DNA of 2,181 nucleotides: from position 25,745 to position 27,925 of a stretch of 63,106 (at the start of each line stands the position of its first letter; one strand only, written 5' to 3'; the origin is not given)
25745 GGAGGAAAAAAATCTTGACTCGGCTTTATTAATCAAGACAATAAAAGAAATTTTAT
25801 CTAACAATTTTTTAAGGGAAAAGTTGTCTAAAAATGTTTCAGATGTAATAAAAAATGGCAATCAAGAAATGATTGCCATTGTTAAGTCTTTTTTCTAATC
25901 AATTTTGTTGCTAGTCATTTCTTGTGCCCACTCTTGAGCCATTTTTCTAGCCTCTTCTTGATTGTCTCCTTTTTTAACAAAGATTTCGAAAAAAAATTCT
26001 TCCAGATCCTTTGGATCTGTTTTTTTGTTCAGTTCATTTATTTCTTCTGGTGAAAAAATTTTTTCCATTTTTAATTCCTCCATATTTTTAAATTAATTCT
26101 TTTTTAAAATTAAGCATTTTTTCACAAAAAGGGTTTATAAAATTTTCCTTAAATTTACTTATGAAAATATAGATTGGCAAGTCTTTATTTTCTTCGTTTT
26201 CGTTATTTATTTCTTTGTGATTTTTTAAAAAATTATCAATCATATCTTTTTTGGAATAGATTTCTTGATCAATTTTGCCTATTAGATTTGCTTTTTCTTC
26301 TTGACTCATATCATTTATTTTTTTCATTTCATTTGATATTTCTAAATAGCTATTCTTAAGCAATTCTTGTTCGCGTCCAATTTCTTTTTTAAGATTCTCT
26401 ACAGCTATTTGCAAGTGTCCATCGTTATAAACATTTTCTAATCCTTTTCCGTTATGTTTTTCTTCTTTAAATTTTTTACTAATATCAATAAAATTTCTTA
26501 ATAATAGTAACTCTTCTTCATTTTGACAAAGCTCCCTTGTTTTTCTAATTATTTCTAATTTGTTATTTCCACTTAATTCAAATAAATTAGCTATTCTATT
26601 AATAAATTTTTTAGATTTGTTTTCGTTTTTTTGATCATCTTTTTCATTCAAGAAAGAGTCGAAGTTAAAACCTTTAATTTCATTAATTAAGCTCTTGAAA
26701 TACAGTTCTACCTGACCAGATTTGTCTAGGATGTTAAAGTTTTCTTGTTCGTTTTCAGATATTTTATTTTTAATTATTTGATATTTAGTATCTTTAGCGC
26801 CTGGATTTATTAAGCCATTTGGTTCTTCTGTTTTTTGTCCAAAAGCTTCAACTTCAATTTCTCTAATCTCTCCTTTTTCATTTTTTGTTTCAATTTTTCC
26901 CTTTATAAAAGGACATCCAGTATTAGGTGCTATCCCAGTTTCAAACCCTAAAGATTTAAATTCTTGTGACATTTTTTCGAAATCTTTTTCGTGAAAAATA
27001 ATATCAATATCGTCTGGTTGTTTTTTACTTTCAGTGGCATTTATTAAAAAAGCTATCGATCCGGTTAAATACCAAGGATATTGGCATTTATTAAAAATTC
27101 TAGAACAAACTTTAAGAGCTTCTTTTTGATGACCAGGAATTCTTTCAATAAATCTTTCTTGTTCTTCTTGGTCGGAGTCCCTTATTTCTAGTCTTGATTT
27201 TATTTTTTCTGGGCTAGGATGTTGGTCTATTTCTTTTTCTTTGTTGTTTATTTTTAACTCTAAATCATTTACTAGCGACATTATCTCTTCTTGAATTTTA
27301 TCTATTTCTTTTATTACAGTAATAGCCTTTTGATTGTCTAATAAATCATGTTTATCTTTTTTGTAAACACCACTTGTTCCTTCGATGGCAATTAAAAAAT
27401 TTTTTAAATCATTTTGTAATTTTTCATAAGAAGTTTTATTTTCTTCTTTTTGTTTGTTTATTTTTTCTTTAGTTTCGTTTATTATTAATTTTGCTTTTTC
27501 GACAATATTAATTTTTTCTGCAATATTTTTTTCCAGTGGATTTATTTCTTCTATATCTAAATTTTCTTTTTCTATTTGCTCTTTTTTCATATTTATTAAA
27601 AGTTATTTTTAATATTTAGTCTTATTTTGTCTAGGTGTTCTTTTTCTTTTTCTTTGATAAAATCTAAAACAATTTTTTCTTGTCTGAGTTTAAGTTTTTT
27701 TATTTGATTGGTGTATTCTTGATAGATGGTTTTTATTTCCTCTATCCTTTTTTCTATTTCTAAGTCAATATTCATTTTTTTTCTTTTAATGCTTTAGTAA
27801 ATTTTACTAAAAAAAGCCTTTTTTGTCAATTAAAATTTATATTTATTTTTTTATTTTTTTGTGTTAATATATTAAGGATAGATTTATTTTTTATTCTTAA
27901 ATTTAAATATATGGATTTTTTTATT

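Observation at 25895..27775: Orphan reverse-strand three-gene operon (59 aa / 500-aa coiled-coil nucleotidyltransferase / 62 aa) wedged into the dcw cluster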

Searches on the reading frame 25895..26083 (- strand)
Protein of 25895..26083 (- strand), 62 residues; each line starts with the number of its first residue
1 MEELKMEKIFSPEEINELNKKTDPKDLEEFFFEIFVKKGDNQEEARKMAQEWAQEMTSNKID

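Call 3: search_protein_families(library=pfam, proteins=[window:25895-26083:-], max_evalue=1)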
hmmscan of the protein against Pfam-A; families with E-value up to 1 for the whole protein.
window:25895-26083:- (62 aa): 2 families
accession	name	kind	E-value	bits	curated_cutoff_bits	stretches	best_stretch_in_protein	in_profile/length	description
PF01648.25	ACPS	-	0.096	13.2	25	1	6-38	23-54/111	4'-phosphopantetheinyl transferase superfamily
PF09630.15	DUF2024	-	0.15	12.4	27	1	27-58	15-45/81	Domain of unknown function (DUF2024)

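Call 4: search_protein_families(library=padloc, proteins=[window:25895-26083:-], max_evalue=1)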
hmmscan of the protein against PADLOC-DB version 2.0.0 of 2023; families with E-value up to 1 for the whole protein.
window:25895-26083:- (62 aa): 1 family
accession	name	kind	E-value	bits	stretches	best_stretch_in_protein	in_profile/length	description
PDLC03623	REase_MTase_IIG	-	0.014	11.2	1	17-61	823-867/1022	Type IIG restriction enzyme-methyltransferase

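Call 5: search_protein_families(library=ncbifam, proteins=[window:25895-26083:-], max_evalue=1)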
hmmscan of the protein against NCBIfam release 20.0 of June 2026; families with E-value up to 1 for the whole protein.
window:25895-26083:- (62 aa): 3 families
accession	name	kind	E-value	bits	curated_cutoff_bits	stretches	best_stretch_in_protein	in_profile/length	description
NF040795.1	betaine_GrdH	exception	0.0084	15.1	775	1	14-62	292-339/435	betaine reductase selenoprotein B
TIGR00556.1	pantethn_trn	domain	0.037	14.1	45.35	1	5-36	25-55/128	phosphopantetheine--protein transferase domain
TIGR01918.1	various_sel_PB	subfamily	0.097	11.6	65.45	1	14-62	291-338/431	glycine/betaine/sarcosine/D-proline family reductase selenoprotein B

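Call 37: search_protein_families(library=phrogs, proteins=[window:25895-26083:-], max_evalue=0.1)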
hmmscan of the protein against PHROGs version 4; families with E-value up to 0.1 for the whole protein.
window:25895-26083:- (62 aa): 0 families

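Call 48: find_homologous_proteins(query=window:25895-26083:-, max_evalue=0.01)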
Query window:25895-26083:- (62 aa): 3 proteins with E <= 0.01 among 3 candidates.
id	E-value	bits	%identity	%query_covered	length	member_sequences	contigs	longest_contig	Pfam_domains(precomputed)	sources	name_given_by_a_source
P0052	2.3e-31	123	100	100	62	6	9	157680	-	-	-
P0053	8.0e-26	106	85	100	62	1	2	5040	-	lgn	-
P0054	6.1e-17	78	67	92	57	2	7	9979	-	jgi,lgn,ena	-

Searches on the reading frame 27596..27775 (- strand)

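Call 3: search_protein_families(library=pfam, proteins=[window:27596-27775:-], max_evalue=1)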
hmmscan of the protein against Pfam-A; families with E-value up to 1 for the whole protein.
window:27596-27775:- (59 aa): 4 families
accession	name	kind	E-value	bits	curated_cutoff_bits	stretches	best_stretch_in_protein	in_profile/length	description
PF02915.23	Rubrerythrin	-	0.0037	18.1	22.8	1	5-52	85-134/137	Rubrerythrin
PF10444.14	Nbl1_Borealin_N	-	0.023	14.8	24.4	1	2-33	8-36/57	Nbl1 / Borealin N terminal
PF12699.13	phiKZ_IP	-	0.039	13.6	27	1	7-57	109-158/387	phiKZ-like phage internal head proteins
PF09279.17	EF-hand_like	-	0.044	14.7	21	1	12-47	9-41/86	Phosphoinositide-specific phospholipase C, efhand-like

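Call 4: search_protein_families(library=padloc, proteins=[window:27596-27775:-], max_evalue=1)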
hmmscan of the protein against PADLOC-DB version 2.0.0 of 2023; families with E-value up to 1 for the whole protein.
window:27596-27775:- (59 aa): 0 families

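Call 5: search_protein_families(library=ncbifam, proteins=[window:27596-27775:-], max_evalue=1)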
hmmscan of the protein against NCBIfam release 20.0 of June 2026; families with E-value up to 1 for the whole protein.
window:27596-27775:- (59 aa): 1 family
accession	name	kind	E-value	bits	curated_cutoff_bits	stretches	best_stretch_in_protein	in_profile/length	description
TIGR03927.1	T7SS_EssA_Firm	equivalog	0.16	11.9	32.45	1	6-53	30-79/151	type VII secretion protein EssA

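Call 37: search_protein_families(library=phrogs, proteins=[window:27596-27775:-], max_evalue=0.1)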
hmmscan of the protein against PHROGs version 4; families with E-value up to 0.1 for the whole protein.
window:27596-27775:- (59 aa): 0 families
